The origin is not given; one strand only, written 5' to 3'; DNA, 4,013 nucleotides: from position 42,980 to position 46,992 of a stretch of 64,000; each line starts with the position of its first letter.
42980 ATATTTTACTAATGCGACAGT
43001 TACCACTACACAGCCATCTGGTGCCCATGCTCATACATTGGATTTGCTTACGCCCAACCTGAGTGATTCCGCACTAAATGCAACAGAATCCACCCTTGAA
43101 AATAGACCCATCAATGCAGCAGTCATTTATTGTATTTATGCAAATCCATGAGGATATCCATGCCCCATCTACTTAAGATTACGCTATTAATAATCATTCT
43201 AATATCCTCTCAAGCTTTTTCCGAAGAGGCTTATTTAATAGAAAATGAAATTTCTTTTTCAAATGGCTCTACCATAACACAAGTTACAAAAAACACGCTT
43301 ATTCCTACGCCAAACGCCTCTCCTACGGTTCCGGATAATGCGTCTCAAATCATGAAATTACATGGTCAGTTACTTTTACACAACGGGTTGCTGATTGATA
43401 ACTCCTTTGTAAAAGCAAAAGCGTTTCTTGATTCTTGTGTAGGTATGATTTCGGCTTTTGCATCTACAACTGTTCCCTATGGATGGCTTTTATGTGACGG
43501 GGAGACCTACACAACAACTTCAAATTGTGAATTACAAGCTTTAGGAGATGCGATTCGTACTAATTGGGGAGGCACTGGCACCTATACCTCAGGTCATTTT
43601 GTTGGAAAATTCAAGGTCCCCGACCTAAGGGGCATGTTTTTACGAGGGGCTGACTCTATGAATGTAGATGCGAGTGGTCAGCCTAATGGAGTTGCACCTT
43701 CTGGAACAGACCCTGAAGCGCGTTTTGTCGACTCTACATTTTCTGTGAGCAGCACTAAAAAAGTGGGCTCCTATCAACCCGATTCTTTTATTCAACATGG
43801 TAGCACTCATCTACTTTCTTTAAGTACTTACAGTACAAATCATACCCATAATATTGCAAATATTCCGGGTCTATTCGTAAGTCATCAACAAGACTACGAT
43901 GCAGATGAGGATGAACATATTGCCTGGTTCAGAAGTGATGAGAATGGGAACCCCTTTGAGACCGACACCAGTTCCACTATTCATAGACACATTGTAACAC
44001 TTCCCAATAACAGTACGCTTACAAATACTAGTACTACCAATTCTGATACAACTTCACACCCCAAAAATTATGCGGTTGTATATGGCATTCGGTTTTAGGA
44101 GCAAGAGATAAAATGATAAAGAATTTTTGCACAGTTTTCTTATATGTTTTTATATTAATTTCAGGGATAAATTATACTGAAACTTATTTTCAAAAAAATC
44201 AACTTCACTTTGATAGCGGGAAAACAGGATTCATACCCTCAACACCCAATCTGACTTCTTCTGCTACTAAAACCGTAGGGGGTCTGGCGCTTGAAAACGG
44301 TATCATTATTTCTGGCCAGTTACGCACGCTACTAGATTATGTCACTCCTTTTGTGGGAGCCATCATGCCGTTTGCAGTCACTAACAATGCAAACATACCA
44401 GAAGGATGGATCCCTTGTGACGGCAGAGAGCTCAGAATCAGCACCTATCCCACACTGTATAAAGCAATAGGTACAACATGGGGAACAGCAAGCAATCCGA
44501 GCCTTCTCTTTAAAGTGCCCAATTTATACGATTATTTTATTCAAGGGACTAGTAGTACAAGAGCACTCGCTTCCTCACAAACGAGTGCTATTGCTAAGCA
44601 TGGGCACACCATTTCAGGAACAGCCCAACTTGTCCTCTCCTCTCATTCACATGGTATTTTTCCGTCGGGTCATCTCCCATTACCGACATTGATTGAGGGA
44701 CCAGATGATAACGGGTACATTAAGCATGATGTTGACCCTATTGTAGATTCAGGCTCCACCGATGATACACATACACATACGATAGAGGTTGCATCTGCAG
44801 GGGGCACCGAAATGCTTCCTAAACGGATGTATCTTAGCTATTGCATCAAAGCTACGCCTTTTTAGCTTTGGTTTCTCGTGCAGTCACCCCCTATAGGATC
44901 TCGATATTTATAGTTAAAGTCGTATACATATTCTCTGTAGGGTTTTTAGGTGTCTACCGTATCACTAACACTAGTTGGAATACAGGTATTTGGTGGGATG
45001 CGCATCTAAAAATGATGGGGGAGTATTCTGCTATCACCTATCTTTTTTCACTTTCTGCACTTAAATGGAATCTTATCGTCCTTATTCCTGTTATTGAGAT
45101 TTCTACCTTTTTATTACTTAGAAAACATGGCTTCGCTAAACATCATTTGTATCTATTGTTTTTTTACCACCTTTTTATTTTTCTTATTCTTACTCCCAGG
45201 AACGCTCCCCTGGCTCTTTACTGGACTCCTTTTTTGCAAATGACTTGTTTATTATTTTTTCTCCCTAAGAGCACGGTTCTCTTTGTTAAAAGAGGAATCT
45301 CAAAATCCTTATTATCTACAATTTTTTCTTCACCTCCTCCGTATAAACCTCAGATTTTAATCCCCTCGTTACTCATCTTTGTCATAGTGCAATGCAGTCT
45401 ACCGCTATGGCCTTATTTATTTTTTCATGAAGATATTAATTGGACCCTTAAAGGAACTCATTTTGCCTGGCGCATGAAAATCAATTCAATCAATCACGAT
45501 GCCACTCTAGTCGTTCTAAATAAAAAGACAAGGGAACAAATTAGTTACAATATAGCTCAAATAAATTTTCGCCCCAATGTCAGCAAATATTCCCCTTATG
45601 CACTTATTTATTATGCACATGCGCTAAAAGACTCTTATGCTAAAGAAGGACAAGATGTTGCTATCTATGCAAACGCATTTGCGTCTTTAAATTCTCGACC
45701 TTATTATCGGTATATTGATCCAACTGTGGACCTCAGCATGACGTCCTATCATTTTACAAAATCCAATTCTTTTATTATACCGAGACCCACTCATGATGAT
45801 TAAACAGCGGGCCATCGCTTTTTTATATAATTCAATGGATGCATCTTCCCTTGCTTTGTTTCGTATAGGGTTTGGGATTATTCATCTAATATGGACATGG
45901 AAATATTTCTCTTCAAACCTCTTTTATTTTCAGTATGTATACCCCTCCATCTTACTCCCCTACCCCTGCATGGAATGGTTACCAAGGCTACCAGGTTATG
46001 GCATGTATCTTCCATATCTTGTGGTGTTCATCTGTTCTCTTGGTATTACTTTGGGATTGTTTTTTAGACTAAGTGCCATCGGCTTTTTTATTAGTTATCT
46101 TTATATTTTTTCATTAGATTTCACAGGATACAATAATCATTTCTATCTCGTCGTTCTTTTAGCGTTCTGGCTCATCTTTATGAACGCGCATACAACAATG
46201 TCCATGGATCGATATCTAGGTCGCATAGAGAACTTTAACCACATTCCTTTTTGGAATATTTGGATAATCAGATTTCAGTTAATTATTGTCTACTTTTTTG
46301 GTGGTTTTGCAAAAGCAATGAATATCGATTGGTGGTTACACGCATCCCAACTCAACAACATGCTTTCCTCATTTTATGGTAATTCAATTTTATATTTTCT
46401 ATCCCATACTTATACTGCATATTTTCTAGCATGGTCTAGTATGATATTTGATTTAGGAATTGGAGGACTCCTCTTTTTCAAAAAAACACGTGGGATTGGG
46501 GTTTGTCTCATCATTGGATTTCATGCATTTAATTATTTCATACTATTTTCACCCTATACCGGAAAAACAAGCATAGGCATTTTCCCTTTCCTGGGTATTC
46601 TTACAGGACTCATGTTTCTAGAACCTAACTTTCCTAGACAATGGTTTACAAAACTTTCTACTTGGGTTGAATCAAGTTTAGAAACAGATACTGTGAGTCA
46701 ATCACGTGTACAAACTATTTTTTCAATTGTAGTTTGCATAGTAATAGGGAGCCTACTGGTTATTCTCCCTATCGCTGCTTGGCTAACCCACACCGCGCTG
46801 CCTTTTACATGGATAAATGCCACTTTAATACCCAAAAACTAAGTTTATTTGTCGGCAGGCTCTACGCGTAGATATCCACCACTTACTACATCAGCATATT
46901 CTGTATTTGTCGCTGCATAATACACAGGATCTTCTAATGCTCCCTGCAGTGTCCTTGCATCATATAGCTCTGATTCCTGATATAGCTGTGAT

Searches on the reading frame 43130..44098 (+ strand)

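Call 3: search_protein_families(library=pfam, proteins=[window:43130-44098:+], max_evalue=0.1)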
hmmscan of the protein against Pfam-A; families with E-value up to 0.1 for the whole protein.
window:43130-44098:+ (322 aa): 1 family
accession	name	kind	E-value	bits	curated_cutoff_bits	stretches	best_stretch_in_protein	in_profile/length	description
PF07484.17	Collar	-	1.8e-11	44.3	24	1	105-170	1-56/57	Phage Tail Collar Domain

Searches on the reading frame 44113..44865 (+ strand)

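Call 3: search_protein_families(library=pfam, proteins=[window:44113-44865:+], max_evalue=0.1)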
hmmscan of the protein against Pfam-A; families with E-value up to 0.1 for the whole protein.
window:44113-44865:+ (250 aa): 1 family
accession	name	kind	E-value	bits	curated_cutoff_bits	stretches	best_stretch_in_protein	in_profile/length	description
PF07484.17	Collar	-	2.6e-15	56.6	24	1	82-143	1-57/57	Phage Tail Collar Domain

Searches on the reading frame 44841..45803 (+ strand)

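Call 3: search_protein_families(library=pfam, proteins=[window:44841-45803:+], max_evalue=0.1)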
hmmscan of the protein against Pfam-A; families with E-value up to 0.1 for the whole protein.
window:44841-45803:+ (320 aa): 1 family
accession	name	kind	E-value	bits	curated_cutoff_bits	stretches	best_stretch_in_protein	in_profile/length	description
PF22777.1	VKGC_lumenal_dom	-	1.5e-25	90.3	27.7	1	172-316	4-150/152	Vitamin K-dependent gamma-carboxylase, lumenal domain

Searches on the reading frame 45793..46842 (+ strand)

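Call 3: search_protein_families(library=pfam, proteins=[window:45793-46842:+], max_evalue=0.1)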
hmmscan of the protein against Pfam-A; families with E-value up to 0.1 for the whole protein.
window:45793-46842:+ (349 aa): 1 family
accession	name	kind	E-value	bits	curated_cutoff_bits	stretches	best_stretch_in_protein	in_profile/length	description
PF05090.19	HTTM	-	4.4e-60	203.9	27.7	1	12-279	1-258/259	HTTM domain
